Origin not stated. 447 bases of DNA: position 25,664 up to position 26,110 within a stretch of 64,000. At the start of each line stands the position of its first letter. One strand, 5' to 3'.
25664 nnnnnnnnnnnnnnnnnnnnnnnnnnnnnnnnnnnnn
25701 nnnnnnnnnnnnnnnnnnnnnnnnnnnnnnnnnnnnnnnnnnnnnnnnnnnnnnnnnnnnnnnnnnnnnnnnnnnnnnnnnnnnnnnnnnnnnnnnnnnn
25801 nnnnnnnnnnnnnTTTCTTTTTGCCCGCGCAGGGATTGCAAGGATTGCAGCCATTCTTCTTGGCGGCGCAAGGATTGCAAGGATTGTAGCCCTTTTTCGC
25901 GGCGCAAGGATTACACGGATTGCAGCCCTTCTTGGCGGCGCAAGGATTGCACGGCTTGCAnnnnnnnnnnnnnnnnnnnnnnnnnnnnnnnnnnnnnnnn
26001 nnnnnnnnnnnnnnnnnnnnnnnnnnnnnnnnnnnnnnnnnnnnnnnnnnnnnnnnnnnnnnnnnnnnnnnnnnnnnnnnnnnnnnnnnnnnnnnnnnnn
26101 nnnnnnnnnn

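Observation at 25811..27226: Secreted CNPCNPC-repeat proteins, one fused to a cytochrome P460 domain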

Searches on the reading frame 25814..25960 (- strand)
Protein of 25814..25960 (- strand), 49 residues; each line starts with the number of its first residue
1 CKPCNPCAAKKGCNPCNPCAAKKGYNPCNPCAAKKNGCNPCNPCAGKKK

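Call 59: search_protein_representatives(protein=window:25814-25960:-)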
Query: 49 residues. Proteins with E-value up to 0.001 (for the whole library): 152; up to 1e-10: 22; up to 1e-30: 1. The best 150 are listed.
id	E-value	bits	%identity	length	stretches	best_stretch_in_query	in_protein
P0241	8.5e-32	123.8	70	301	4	1-48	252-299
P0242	2.5e-30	119.2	84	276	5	2-48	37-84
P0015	9.1e-30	117.4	79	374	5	1-48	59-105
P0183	5.2e-23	96.2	82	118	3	1-49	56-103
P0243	3.2e-21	90.5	75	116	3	2-47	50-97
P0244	1.0e-20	89.0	73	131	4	2-48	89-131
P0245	2.1e-19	84.8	80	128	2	1-48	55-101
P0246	3.2e-19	84.3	81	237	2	3-47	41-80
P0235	4.4e-19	83.8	82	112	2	1-47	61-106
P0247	6.3e-18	80.2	78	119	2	3-49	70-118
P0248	1.6e-16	75.8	88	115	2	12-48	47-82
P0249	9.5e-16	73.4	68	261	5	2-47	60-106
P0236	1.9e-15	72.4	82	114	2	2-42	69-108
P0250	2.0e-14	69.2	67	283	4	1-45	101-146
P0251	2.9e-14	68.7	72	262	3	1-48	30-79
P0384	7.6e-04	36.0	69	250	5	1-46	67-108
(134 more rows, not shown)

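Call 62: search_protein_families(library=pfam, alignment_id=A2, max_evalue=0.01)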
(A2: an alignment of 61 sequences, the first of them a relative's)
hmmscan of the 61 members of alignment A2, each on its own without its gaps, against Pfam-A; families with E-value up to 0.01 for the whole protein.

A. member 1, P0241 (301 aa): 2 families
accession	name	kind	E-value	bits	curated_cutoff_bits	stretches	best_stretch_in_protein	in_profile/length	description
PF03150.19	CCP_MauG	-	0.00032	21.8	25.6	1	148-176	4-33/149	Di-haem cytochrome c peroxidase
PF21342.2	SoxA-TsdA_cyt-c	-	0.0022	18.4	27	1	150-234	1-79/88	SoxA/TsdA, cytochrome c domain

B. families by the number of members that match (of 61 scanned): 27 families (the first 25 are shown)
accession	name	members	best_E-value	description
PF21342.2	SoxA-TsdA_cyt-c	14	2.4e-12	SoxA/TsdA, cytochrome c domain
PF03150.19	CCP_MauG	13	4.6e-07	Di-haem cytochrome c peroxidase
PF16694.10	Cytochrome_P460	12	1.4e-13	Cytochrome P460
PF02389.20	Cornifin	4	2.4e-24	Cornifin (SPRR) family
PF01476.26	LysM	3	2.1e-08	LysM domain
PF20587.3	DUF6789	2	1.8e-06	Family of unknown function (DUF6789)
PF07883.17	Cupin_2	1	9.4e-21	Cupin domain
PF04264.18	YceI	1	1.6e-19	YceI-like domain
PF00190.28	Cupin_1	1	1.2e-11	Cupin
PF14478.12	DUF4430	1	9.9e-09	Domain of unknown function (DUF4430)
PF00691.25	OmpA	1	1.3e-06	OmpA family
PF04945.19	YHS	1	3.5e-05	YHS domain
PF19480.5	DUF6016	1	4.4e-05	Domain of unknown function (DUF6016)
PF24360.1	DUF7516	1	7.3e-05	Domain of unknown function (DUF7516)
PF23966.1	DUF7294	1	0.00015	Domain of unknown function (DUF7294)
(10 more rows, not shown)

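Call 77: search_protein_families(library=pfam, proteins=[P0384], max_evalue=0.01)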
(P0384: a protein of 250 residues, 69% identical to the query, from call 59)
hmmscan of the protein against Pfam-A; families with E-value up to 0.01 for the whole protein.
P0384 (250 aa): 0 families
